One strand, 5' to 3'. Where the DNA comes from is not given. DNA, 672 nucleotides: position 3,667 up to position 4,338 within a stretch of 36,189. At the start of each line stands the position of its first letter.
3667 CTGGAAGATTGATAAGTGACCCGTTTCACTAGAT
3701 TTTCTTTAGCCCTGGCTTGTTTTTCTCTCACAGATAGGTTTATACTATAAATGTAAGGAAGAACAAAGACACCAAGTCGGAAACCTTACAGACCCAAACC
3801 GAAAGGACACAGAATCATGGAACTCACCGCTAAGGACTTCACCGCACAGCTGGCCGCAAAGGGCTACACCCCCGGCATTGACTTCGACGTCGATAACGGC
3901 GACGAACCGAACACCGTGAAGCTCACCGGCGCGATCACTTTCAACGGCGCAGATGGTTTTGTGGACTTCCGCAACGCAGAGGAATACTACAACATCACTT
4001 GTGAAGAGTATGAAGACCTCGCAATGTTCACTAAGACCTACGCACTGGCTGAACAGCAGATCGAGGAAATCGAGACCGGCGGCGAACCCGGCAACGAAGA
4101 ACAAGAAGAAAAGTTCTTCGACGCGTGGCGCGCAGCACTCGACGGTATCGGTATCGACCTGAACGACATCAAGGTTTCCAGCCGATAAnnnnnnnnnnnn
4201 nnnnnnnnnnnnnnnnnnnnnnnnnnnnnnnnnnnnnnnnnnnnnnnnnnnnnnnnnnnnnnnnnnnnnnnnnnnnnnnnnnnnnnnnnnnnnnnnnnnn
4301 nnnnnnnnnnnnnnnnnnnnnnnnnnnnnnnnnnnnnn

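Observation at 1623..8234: Four self-contained early 'moron-like' transcription units built from one duplicated promoter cassette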

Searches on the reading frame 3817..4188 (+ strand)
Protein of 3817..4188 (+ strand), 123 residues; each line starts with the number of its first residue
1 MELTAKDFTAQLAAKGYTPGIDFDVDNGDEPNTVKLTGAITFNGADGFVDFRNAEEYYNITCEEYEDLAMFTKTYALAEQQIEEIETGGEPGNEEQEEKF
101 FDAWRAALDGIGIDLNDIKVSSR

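Call 12: search_protein_families(library=pfam, proteins=[window:3817-4188:+], max_evalue=0.01)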
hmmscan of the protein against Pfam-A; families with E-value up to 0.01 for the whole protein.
window:3817-4188:+ (123 aa): 0 families

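Call 27: search_protein_families(library=phrogs, proteins=[window:3817-4188:+], max_evalue=0.01)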
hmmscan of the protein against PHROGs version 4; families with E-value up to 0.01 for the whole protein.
window:3817-4188:+ (123 aa): 0 families

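Call 33: find_homologous_proteins(query=window:3817-4188:+)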
Query window:3817-4188:+ (123 aa): 44 proteins with E <= 0.001 among 51 candidates.
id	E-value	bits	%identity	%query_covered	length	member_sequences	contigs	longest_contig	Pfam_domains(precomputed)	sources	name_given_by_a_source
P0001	1.8e-68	246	91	100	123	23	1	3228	-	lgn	-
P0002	2.9e-68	245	90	100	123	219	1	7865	-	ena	-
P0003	1.3e-67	243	89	100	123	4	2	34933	-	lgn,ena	-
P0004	1.1e-66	240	89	100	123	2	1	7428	-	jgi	-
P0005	1.9e-66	239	89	100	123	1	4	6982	-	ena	-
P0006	1.2e-65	237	88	100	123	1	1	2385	-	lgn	-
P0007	1.7e-65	236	87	100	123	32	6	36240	-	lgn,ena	-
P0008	3.2e-65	236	89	100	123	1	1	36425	-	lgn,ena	-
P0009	3.6e-65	235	89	100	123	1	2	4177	-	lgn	-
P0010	7.5e-65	234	87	100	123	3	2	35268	-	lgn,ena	-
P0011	1.0e-64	234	87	100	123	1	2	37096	-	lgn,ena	-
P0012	1.3e-64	234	87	100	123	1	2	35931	-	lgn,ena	-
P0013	2.7e-64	233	86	100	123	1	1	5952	-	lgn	-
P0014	5.0e-64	232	87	100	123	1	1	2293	-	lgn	-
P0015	1.2e-63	230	85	100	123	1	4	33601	-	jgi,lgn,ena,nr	jgi:hypothetical protein|nr:MAG TPA: hypothetical protein [Caudoviricetes sp.]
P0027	8.0e-55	202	76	100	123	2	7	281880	-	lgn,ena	-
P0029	1.3e-54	201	76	98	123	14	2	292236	-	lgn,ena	-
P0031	6.9e-53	196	74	100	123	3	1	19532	-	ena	-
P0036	1.2e-48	182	72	98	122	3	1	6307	-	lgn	-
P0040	4.8e-45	170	68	99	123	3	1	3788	-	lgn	-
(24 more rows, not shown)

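Call 34: find_encoding_contigs(protein=P0029, flank=10000, max_places=3)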
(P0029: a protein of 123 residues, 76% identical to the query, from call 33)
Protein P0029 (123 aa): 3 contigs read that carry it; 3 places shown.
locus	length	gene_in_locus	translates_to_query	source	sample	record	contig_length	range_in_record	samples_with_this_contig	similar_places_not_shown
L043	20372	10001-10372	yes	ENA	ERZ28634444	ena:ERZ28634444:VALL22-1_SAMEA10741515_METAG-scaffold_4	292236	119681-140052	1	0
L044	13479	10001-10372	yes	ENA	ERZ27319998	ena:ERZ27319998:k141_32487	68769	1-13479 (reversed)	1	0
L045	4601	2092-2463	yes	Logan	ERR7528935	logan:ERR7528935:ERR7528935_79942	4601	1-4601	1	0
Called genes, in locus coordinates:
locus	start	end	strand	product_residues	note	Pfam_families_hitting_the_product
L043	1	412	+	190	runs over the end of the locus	-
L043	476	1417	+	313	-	-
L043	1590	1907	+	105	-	-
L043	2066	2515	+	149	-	-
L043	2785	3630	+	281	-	-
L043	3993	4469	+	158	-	-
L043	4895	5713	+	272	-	-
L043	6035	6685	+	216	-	-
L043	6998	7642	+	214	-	-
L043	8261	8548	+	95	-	-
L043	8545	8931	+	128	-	-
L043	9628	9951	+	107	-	-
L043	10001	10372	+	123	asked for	-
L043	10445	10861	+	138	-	-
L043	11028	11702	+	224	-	-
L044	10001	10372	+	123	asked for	-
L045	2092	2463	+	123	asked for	-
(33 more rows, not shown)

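Call 35: find_encoding_contigs(protein=P0027, flank=10000, max_places=3)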
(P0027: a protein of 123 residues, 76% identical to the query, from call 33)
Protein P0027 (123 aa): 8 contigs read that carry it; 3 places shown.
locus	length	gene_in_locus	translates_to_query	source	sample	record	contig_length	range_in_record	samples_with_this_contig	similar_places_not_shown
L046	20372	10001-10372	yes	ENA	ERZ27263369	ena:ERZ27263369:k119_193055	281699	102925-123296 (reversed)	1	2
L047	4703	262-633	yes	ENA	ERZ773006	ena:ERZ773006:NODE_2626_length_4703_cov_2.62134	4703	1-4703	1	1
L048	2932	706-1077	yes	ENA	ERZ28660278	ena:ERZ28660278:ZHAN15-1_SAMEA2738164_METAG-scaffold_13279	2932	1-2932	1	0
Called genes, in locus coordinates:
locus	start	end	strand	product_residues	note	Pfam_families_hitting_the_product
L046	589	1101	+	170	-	-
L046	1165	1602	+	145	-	-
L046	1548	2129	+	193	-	-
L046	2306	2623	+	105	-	-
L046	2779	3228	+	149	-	-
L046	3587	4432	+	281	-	-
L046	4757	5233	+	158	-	-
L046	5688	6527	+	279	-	-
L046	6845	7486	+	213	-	-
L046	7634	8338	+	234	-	-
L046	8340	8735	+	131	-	-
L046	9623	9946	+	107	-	-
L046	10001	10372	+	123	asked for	-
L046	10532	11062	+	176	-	-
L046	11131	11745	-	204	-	-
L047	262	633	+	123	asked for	-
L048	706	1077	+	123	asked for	-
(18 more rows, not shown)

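Call 61: predict_structure(alignment_id=A2)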
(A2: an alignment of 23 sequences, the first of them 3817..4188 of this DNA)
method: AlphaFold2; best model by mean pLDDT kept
length: 123 residues; sequences in the alignment: 23
mean_pLDDT: 66.3   pTM: 0.48
mean pLDDT of the five models: 66.3, 66.1, 65.2, 60.9, 59.4
residues with pLDDT >= 90: 0; 70-90: 46; 50-70: 71; < 50: 6
segments of 3 or more residues with pLDDT < 50: 118-123
pLDDT, mean of each block of 10 residues (from residue 1): 68 75 69 74 70 68 62 74 67 66 63 50 29
secondary structure, 60 per line:
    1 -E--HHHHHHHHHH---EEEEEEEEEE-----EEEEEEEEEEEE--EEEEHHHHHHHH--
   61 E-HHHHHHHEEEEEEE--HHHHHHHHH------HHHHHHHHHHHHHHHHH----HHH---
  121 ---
elements in order: H5-14 E18-27 E33-44 E47-50 H51-58 H63-69 E70-76 H79-87 H94-110

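Call 63: fold_search(model_id=the predicted structure, library=pdb)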
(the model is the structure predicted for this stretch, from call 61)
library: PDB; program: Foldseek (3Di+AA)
matches with E <= 10: 967; with E <= 0.001: 0
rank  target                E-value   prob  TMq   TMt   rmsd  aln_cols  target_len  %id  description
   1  3er7_A                1.8e-01  0.25  0.18  0.19   5.7        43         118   16  Crystal structure of NTF2-like protein of unknown function (YP_001812677.1) from EXIGUOBACTERIUM SP. 255-15 at 1.50 A  (released 2008-10-14)
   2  9iqm                  1.9e-01  0.44  0.22  0.23   3.7        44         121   18  CatM-L6S, a SnoaL-like protein in complex with substrate mimic L6S (released 2025-07-16)
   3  7u66_G                1.9e-01  0.38  0.22  0.29   5.4        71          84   13  Structure of E. coli dGTPase bound to T7 bacteriophage protein Gp1.2 and dGTP (released 2022-08-31)
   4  8rj3_I                2.1e-01  0.15  0.22  0.27  11.0       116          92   15  Human RAD52 open ring conformation (released 2024-04-24)
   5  8vez                  2.7e-01  0.13  0.14  0.16   6.4        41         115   17  De novo design apixaban-binding protein: apx1049 (released 2025-01-15)
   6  7u65_G                2.9e-01  0.18  0.23  0.30  11.1       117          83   12  Structure of E. coli dGTPase bound to T7 bacteriophage protein Gp1.2 (released 2022-08-31)
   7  4j9a_F                2.9e-01  0.16  0.15  0.15   6.2        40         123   10  Engineered Digoxigenin binder DIG10.3 (released 2013-06-26)
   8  8vfq_B                2.9e-01  0.14  0.15  0.16   5.0        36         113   17  De novo design apixaban-binding protein: apx1049 (released 2024-12-25)
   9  4kr1                  2.9e-01  0.06  0.17  0.12  13.5       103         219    9  Crystal structure of the kinetechore protein Iml3 from budding yeast (released 2013-12-18)
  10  8f3y                  3.1e-01  0.15  0.15  0.04   5.6        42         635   17  Crystal structure of Penicillin Binding Protein 5 (PBP5) Poly-Gly variant penicillin bound form from Enterococcus faeciu (released 2023-11-15)
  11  3i0y_D                3.3e-01  0.13  0.16  0.15   6.3        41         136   20  Crystal structure of a putative polyketide cyclase (xcc0381) from xanthomonas campestris pv. campestris at 1.50 A reso (released 2009-07-21)
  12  5z3r_G                3.3e-01  0.07  0.16  0.15  13.7        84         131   12  Crystal Structure of Delta 5-3-Ketosteroid Isomerase from Mycobacterium sp. (released 2018-01-31)
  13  6g88_B                3.5e-01  0.20  0.19  0.06   5.7        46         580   13  Crystal structure of Enterococcus Faecium D63r Penicillin-Binding protein 5 (PBP5fm) (released 2019-04-24)
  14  5dvy                  3.7e-01  0.20  0.19  0.05   5.5        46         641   15  2.95 Angstrom Crystal Structure of the Dimeric Form of Penicillin Binding Protein 2 Prime from Enterococcus faecium (released 2015-10-07)
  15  8f3m                  3.7e-01  0.16  0.16  0.04   5.6        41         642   15  Crystal structure of Penicillin Binding Protein 5 (PBP5) T485A variant with S466 insertion apo form from Enterococcus fa (released 2023-07-05)
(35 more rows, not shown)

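Call 68: search_solved_structures(query=A2, max_evalue=1)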
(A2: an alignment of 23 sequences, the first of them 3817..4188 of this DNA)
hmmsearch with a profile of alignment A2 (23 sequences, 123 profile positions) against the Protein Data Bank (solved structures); distinct sequences matched with E-value up to 1: 3.
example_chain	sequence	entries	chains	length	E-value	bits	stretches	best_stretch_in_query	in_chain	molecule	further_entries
7tgh_A7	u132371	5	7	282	0.31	14.3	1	4-79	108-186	NDUA7 | 37S ribosomal protein S25, mitochondrial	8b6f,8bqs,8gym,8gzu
3qs3_A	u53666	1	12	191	0.6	13.3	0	24-91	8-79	Fimbrillin matB homolog, EcpD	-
8zxc_A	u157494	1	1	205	0.83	12.9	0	40-97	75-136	ASH1L bromodomain and PHD domain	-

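Call 75: find_encoding_contigs(protein=P0031, flank=10000, max_places=2)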
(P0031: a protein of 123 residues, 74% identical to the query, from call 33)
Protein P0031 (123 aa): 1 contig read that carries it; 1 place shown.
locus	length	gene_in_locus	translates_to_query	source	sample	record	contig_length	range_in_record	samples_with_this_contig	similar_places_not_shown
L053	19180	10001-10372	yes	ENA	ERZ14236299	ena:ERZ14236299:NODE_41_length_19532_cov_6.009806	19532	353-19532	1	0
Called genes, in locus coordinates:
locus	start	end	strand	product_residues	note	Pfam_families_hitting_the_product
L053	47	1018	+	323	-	-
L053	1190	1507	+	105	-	-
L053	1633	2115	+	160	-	-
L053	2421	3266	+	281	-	-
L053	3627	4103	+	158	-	-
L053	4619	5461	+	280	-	-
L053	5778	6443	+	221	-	-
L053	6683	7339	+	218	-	-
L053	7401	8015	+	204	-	-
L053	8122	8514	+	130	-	-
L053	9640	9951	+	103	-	-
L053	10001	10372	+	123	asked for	-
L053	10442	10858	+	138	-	-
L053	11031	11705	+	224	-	-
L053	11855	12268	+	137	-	-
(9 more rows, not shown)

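Call 76: find_encoding_contigs(protein=P0036, flank=6000, max_places=2)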
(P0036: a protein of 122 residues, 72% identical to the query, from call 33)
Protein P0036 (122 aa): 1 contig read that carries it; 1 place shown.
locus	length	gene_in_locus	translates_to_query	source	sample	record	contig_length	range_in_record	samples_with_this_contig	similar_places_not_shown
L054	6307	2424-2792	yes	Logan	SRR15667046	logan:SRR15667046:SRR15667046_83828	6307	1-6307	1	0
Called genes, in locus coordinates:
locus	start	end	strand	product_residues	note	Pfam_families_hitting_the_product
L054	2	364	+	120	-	?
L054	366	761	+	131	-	-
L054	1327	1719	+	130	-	-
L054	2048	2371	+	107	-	-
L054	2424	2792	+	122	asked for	-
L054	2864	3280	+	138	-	-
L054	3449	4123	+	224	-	-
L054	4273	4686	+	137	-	-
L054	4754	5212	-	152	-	-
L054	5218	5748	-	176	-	-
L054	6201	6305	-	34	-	?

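Call 77: find_encoding_contigs(protein=P0040, flank=6000, max_places=2)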
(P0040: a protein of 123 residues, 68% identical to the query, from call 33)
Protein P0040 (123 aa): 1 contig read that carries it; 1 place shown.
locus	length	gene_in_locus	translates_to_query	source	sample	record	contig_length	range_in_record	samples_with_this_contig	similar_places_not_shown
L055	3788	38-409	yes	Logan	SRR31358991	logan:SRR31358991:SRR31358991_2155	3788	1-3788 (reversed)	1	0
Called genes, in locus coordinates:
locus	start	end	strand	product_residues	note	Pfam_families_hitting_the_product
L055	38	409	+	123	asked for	-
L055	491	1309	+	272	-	PF03837:RecT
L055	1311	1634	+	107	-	-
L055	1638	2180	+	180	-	PF00436:SSB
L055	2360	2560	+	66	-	-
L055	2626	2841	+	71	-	-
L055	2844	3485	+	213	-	-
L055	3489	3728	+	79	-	-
